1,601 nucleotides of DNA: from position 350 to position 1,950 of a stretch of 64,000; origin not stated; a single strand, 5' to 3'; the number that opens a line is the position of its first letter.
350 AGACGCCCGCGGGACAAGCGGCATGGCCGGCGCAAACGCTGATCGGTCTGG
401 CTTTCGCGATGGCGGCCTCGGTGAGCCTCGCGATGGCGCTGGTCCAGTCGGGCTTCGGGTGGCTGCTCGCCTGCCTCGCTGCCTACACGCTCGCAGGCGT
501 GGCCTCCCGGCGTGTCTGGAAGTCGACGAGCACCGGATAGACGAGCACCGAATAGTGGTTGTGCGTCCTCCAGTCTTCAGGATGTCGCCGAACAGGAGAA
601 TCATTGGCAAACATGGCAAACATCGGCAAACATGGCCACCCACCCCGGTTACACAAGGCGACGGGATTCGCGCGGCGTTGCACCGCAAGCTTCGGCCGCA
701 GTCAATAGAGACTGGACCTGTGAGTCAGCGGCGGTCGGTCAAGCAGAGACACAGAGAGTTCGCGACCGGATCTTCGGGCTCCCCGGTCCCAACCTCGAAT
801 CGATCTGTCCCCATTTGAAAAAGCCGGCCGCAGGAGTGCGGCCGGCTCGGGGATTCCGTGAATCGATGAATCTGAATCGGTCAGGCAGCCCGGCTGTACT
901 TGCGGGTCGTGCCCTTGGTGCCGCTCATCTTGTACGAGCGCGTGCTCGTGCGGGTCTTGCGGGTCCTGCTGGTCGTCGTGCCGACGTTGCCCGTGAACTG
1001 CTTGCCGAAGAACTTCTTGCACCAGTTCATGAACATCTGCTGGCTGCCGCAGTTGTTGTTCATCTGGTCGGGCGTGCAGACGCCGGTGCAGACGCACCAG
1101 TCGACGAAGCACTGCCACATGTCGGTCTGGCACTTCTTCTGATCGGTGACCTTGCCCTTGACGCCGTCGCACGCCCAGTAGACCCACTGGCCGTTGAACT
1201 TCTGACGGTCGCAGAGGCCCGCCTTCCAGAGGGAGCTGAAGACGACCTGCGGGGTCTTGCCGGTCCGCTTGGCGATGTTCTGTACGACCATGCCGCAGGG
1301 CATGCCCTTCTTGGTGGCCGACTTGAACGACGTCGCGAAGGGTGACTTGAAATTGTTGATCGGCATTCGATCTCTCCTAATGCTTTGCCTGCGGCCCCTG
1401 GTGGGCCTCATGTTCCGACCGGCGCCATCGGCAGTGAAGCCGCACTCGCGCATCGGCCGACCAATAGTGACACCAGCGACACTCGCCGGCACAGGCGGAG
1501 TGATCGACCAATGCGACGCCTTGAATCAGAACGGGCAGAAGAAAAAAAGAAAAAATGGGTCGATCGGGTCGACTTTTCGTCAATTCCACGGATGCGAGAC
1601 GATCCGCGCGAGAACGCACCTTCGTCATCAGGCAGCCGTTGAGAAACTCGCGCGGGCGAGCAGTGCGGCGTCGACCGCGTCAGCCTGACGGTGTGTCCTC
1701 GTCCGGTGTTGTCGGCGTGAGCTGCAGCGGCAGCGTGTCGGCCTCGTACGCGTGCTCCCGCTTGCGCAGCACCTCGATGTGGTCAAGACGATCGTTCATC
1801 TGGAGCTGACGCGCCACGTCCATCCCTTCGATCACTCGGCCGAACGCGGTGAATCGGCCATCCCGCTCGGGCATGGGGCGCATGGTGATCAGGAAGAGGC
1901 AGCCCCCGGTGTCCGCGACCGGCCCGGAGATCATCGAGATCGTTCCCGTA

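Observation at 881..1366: Small, strongly basic Cys/Trp-rich protein with a histone-H1-like K/R/T tail, well-signalled gene (strong RBS and intrinsic terminator)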

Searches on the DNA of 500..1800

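Call 33: search_rna_families(source=window, start=500, end=1800, threshold=evalue, max_evalue=1)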
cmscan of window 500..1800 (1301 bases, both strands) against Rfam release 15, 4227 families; matches with E-value up to 1: 2.
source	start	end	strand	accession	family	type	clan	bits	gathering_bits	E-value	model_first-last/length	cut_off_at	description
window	816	871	-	RF02344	ar14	Gene; sRNA;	-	20.5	58.8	0.28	1-123/123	no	Alphaproteobacterial ar14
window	817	889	-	RF02631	Hrs13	Gene; sRNA;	-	18.7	52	0.097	1-82/82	no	Hfq-regulated sRNA 13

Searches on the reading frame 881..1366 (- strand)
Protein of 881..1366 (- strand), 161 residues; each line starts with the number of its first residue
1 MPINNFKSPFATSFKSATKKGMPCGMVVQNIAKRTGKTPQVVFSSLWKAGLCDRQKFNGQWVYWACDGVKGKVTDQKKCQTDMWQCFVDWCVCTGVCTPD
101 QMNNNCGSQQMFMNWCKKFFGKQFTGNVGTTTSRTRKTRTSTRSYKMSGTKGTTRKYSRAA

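Call 3: search_protein_families(library=pfam, proteins=[window:881-1366:-], max_evalue=10)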
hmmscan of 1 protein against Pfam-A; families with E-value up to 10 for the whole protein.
window:881-1366:- (161 aa): 2 families
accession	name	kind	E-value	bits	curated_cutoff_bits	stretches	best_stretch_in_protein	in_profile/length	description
PF14460.11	Prok-E2_D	-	0.72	10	25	1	61-152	72-160/171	Prokaryotic E2 family D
PF15823.10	UPF0524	-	1.2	8.8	27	1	63-100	21-59/239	UPF0524 of C3orf70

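Call 4: search_protein_families(library=ncbifam, proteins=[window:881-1366:-], max_evalue=10)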
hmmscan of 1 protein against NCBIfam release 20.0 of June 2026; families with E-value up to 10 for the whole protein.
window:881-1366:- (161 aa): 0 families

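Call 7: find_homologous_proteins(query=window:884-1366:-, max_evalue=0.01)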
Query window:884-1366:- (161 aa): 55 proteins with E <= 0.01 among 58 candidates.
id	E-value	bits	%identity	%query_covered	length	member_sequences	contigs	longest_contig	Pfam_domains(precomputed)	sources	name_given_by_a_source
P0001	2.6e-93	328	86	100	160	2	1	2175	-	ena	-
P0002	1.1e-62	229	69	88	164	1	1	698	-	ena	-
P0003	6.4e-62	226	64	100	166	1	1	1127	-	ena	-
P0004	3.3e-58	214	61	100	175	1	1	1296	-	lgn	-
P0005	4.0e-58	214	60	100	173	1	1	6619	-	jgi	jgi:hypothetical protein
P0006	7.7e-57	210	61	100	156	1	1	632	-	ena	-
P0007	4.0e-56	207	58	98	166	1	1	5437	-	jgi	jgi:hypothetical protein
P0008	3.9e-55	204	59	96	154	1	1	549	-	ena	-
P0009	1.3e-50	189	66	77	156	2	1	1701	-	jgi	-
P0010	1.8e-50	189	63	86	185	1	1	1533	-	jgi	jgi:hypothetical protein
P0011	2.6e-50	188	54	96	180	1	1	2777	-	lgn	-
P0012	2.6e-50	188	56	100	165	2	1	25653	-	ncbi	-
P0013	2.2e-49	185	56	94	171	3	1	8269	-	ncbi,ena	-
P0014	2.3e-49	185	53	100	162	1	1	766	-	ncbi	-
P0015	2.7e-48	182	64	75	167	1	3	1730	-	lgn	-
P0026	2.3e-44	169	52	100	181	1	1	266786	-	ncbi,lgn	-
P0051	1.5e-34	137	52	74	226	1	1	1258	PF07382.17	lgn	-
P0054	1.1e-29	121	52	78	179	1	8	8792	-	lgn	-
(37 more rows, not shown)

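Call 12: find_encoding_contigs(protein=P0026, flank=10000, max_places=3)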
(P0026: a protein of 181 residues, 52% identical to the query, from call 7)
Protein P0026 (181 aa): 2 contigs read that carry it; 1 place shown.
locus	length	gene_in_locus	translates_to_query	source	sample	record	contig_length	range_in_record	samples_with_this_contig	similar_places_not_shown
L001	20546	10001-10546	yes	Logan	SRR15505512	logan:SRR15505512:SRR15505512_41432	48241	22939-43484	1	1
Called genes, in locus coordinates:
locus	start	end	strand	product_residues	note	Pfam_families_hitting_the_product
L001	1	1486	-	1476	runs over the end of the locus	PF05359:DUF748 (faint)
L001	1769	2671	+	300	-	PF01073:3Beta_HSD, PF01370:Epimerase, PF07993:NAD_binding_4 (faint), PF13460:NAD_binding_10, PF16363:GDP_Man_Dehyd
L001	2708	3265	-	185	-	PF13453:Zn_ribbon_TFIIB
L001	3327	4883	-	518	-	PF04715:, PF00425:Chorismate_bind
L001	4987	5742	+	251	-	PF02463:SMC_N (faint), PF00005:ABC_tran, PF13304:AAA_21 (faint)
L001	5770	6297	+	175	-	PF02075:RuvC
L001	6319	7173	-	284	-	PF27149:YdjY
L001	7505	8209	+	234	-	PF01242:PTPS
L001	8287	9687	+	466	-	PF14559:TPR_19 (weak), PF00160:Pro_isomerase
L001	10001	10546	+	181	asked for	-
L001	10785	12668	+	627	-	PF06119:NIDO (faint)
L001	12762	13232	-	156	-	PF19571:ACT_8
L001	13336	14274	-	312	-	PF02621:VitK2_biosynth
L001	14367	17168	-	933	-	-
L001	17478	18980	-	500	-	PF00501:AMP-binding, PF13193:AMP-binding_C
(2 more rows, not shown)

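Call 13: find_related_loci(query=A1, collection=genome_contigs, flank=6000)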
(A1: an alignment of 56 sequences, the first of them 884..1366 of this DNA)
Query A1 (161 aa) in genome_contigs; peptide patterns used: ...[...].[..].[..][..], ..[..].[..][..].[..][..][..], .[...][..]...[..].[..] (x = any residue, [..] = any of these).
203 stretches matched a pattern; 32 encode a relative of the query (tblastn E <= 1e-3); 32 distinct loci.
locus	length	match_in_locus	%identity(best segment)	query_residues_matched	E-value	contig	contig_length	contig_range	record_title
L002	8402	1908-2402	56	1-161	2e-54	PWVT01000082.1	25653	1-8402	MAG: Phycisphaeraceae bacterium isolate CSSed11_312R1 CS-Sed11-C1693, whole genome shotgun sequence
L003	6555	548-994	56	7-157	2e-52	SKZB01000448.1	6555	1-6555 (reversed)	MAG: Phycisphaerales bacterium isolate CSSed162cmB_312 CSSed16-2cmB-55764, whole genome shotgun sequence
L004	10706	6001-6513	51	1-161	1e-50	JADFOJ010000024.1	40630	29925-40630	MAG: Planctomycetota bacterium isolate B68T1L10 B68T1L10_NODE956, whole genome shotgun sequence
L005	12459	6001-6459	53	1-156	1e-50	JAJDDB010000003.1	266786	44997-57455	MAG: Phycisphaerales bacterium isolate OFTM33 OFTM33_2, whole genome shotgun sequence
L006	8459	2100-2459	65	7-126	9e-51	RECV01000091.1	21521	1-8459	MAG: Phycisphaerales bacterium isolate DLM2.Bin64 NODE_3032_length_21521_cov_16.7352, whole genome shotgun sequence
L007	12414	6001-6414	55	1-138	8e-50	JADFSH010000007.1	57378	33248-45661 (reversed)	MAG: Planctomycetota bacterium isolate B90T1L10 B90T1L10_NODE402, whole genome shotgun sequence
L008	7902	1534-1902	60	6-130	3e-49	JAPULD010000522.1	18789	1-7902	MAG: Planctomycetota bacterium isolate KW1-S15_97 KW1-S15_97_cg522, whole genome shotgun sequence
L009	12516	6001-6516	46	1-157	4e-49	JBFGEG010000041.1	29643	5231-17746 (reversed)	MAG: Phycisphaerales bacterium isolate Mix_sand02.2020.12.D.74 k141_510941_length_29643_cov_13.1681, whole genome shotgu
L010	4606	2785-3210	52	8-150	8e-49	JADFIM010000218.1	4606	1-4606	MAG: Planctomycetota bacterium isolate B39T1B5 B39T1B5_NODE33839, whole genome shotgun sequence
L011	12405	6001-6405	52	1-138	8e-48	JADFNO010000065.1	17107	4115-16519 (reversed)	MAG: Planctomycetota bacterium isolate B63T3L11 B63T3L11_NODE3103, whole genome shotgun sequence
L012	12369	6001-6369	59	1-124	1e-47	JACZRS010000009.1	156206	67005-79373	MAG: Planctomycetota bacterium isolate B104T1B8 B104T1B8_NODE96, whole genome shotgun sequence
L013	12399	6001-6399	52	8-141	6e-47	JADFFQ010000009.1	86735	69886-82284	MAG: Planctomycetota bacterium isolate B28T1B8 B28T1B8_NODE316, whole genome shotgun sequence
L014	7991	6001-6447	52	6-157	8e-47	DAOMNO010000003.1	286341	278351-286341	MAG TPA_asm: Phycisphaerales bacterium isolate AMR_MDS_5910 NODE_20_length_286341_cov_6.451636, whole genome shotgun seq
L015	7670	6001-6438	51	8-146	3e-46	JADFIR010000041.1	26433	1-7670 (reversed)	MAG: Planctomycetota bacterium isolate B3D1T2 B3D1T2_NODE365, whole genome shotgun sequence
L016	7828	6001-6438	53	6-156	6e-46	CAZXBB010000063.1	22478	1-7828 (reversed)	MAG TPA_asm: uncultured Isosphaeraceae bacterium isolate binchicken_co31_266 genome assembly, contig: k141_2484806, whol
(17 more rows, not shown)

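Call 16: predict_structure(alignment_id=A1)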
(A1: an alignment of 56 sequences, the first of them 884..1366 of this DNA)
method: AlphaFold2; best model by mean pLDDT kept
length: 161 residues; sequences in the alignment: 56
mean_pLDDT: 79.2   pTM: 0.62
mean pLDDT of the five models: 79.2, 78.1, 78.0, 77.2, 74.5
residues with pLDDT >= 90: 58; 70-90: 61; 50-70: 13; < 50: 29
segments of 3 or more residues with pLDDT < 50: 127-138, 142-145, 150-156, 158-161
pLDDT, mean of each block of 10 residues (from residue 1): 75 93 92 95 94 90 89 88 89 88 88 87 59 47 51 46 41
secondary structure, 60 per line:
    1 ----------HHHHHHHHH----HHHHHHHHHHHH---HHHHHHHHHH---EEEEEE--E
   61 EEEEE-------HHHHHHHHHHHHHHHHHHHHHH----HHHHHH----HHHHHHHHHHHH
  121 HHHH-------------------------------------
elements in order: H11-19 H24-35 H39-48 E52-57 E60-65 H73-94 H99-104 H109-124

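Call 18: fold_search(model_id=the predicted structure, library=pdb)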
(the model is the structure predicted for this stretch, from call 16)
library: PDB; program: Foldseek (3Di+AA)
matches with E <= 10: 614; with E <= 0.001: 0
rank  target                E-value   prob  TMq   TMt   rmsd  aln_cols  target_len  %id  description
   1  1sd7_B                2.3e-02  0.75  0.25  0.32  14.7       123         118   17  Crystal Structure of a SeMet derivative of MecI at 2.65 A (released 2004-02-24)
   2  6j05_B                3.0e-02  0.90  0.23  0.36   5.1        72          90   19  Structures of two ArsR As(III)-responsive repressors: implications for the mechanism of derepression (released 2019-07-03)
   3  1sd6_A                3.2e-02  0.66  0.25  0.31  14.8       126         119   15  Crystal Structure of Native MecI at 2.65 A (released 2004-02-24)
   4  1okr_B                4.7e-02  0.63  0.25  0.31  15.7       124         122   14  Three-dimensional structure of S.aureus methicillin-resistance regulating transcriptional repressor MecI. (released 2003-10-09)
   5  6j05_A                5.7e-02  0.84  0.20  0.28   4.7        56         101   20  Structures of two ArsR As(III)-responsive repressors: implications for the mechanism of derepression (released 2019-07-03)
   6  1xsd_A                5.7e-02  0.54  0.25  0.29  14.5       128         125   12  Crystal structure of the BlaI repressor in complex with DNA (released 2005-03-29)
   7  2d45_D                6.1e-02  0.63  0.24  0.31  13.5       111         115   16  Crystal structure of the MecI-mecA repressor-operator complex (released 2005-10-25)
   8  1okr_A                6.5e-02  0.54  0.25  0.31  14.2       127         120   16  Three-dimensional structure of S.aureus methicillin-resistance regulating transcriptional repressor MecI. (released 2003-10-09)
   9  4ham                  6.5e-02  0.35  0.21  0.24  12.9       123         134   13  Crystal Structure of Transcriptional Antiterminator from Listeria monocytogenes EGD-e (released 2012-10-17)
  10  1sax_A                7.0e-02  0.51  0.24  0.30  14.2       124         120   15  Three-dimensional structure of s.aureus methicillin-resistance regulating transcriptional repressor meci in complex wi (released 2004-04-27)
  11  1sd6_B                7.4e-02  0.51  0.25  0.32  14.7       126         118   15  Crystal Structure of Native MecI at 2.65 A (released 2004-02-24)
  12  2d45_B                9.0e-02  0.57  0.26  0.32  13.9       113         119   16  Crystal structure of the MecI-mecA repressor-operator complex (released 2005-10-25)
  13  3s2w_H                1.6e-01  0.21  0.20  0.22  13.1       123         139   11  The crystal structure of a MarR transcriptional regulator from Methanosarcina mazei Go1 (released 2011-06-22)
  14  1p6r_MODEL_1_A        1.7e-01  0.60  0.22  0.36   7.1        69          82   17  Solution structure of the DNA binding domain of the repressor BlaI. (released 2003-12-09)
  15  4pql_A                1.7e-01  0.28  0.19  0.22  14.3        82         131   10  N-Terminal domain of DNA binding protein (released 2014-06-11)
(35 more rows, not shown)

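Call 20: search_protein_families(library=phrogs, proteins=[window:884-1366:-], max_evalue=1)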
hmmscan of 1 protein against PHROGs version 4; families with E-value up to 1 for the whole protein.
window:884-1366:- (161 aa): 0 families

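Call 27: search_protein_families(library=pfam, alignment_id=A1, max_evalue=0.01)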
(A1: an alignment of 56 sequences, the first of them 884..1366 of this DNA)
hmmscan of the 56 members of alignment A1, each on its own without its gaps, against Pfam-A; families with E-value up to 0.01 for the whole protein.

A. member 1, window:884-1366:- (161 aa): 0 families

B. families by the number of members that match (of 56 scanned): 3 families
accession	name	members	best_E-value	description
PF07382.16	HC2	1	1.1e-08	Histone H1-like nucleoprotein HC2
PF13730.12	HTH_36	1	0.004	Helix-turn-helix domain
PF14460.11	Prok-E2_D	1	0.0085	Prokaryotic E2 family D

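Call 44: fold_search(model_id=the predicted structure, library=viral)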
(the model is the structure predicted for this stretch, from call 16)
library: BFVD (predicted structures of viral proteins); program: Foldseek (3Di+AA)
matches with E <= 10: 616; with E <= 0.001: 0
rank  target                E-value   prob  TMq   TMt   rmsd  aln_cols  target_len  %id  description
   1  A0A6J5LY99            2.6e-02  0.44  0.22  0.11  22.4       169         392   13  Uncharacterized protein [uncultured Caudovirales phage]
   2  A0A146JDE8            3.4e-02  0.30  0.21  0.14  20.1       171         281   15  (no name in the UniProt tables at hand)
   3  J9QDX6                4.7e-02  0.84  0.27  0.40  11.5        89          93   19  Regulatory protein [Clostridium phage phiMMP02]
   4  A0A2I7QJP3            5.7e-02  0.84  0.24  0.45   5.1        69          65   16  (no name in the UniProt tables at hand)
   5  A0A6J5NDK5            6.9e-02  0.41  0.21  0.22  12.3       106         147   17  HTH_ARSR domain containing protein [uncultured Caudovirales phage]
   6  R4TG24                7.9e-02  0.47  0.20  0.08   9.3        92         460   17  ATPase dynein-related AAA domain-containing protein [Haloarcula hispanica tailed virus 2]
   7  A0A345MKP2            8.4e-02  0.30  0.21  0.19  13.8       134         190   10  (no name in the UniProt tables at hand)
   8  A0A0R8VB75            8.4e-02  0.15  0.17  0.09  21.4       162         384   11  (no name in the UniProt tables at hand)
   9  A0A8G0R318            9.0e-02  0.23  0.17  0.10  16.1       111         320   16  Nucleoprotein [Human respiratory syncytial virus A]
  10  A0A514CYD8            1.2e-01  0.30  0.22  0.16  15.7       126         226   14  (no name in the UniProt tables at hand)
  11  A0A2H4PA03            1.4e-01  0.51  0.20  0.26   4.8        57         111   21  DNA binding protein [Gordonia phage Mahdia]
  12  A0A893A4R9            1.4e-01  0.15  0.13  0.17  10.1        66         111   21  RNA-directed RNA polymerase C-terminal domain-containing protein (Fragment) [Riboviria sp.]
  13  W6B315                1.5e-01  0.21  0.21  0.19  14.6       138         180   14  (no name in the UniProt tables at hand)
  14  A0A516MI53            1.5e-01  0.18  0.17  0.15  15.2       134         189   13  (no name in the UniProt tables at hand)
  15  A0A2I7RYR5            1.6e-01  0.16  0.18  0.13  20.4       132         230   10  (no name in the UniProt tables at hand)
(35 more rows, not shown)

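Call 76: find_encoding_contigs(protein=P0054, flank=3000, max_places=8)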
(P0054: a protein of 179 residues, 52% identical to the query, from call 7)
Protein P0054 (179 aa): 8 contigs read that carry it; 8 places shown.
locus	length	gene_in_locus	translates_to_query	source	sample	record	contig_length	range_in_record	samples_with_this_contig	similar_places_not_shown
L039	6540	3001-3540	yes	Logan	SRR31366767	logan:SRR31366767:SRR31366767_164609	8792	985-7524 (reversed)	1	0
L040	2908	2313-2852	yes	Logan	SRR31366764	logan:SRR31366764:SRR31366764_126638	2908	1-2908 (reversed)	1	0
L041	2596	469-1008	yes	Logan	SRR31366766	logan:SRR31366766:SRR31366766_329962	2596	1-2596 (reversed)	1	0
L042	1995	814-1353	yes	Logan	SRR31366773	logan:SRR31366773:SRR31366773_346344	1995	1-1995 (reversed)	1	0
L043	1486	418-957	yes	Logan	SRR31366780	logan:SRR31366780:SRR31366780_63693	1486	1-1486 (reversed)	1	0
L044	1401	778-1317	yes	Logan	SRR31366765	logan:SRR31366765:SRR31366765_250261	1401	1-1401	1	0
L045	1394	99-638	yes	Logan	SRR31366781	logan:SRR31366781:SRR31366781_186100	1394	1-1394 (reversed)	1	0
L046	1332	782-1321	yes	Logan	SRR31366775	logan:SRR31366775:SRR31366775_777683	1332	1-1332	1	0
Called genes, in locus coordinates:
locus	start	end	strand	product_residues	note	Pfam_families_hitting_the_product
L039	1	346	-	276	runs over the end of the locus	PF27149:YdjY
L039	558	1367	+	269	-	PF01242:PTPS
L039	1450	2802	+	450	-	PF00160:Pro_isomerase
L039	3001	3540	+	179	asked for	-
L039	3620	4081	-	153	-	PF19571:ACT_8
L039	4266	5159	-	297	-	PF02621:VitK2_biosynth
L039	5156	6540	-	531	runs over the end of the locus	PF00501:AMP-binding, PF13193:AMP-binding_C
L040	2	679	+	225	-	?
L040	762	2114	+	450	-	PF00160:Pro_isomerase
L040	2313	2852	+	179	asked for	-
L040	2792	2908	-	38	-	?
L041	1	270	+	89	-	?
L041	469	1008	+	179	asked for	-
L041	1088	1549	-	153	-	PF19571:ACT_8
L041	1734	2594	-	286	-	?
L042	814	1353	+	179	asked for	-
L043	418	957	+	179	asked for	-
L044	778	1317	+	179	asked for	-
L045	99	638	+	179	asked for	-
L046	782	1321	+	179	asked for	-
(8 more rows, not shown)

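Call 77: find_encoding_contigs(protein=window:881-1366:-, flank=10000, max_places=5)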
Protein window:881-1366:- (161 aa): 2 contigs read that carry it; 2 places shown.
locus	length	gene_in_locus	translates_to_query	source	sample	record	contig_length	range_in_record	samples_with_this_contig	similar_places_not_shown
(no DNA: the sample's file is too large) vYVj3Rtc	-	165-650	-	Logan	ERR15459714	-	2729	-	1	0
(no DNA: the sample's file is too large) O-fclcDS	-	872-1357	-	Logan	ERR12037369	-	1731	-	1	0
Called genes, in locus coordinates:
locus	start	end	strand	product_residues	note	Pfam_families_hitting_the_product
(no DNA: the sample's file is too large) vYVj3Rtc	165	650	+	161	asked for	-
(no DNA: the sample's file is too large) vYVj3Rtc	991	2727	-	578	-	?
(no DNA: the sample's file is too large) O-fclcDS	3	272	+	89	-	?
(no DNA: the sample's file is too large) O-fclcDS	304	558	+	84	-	PF00160:Pro_isomerase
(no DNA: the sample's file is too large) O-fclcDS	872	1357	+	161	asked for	-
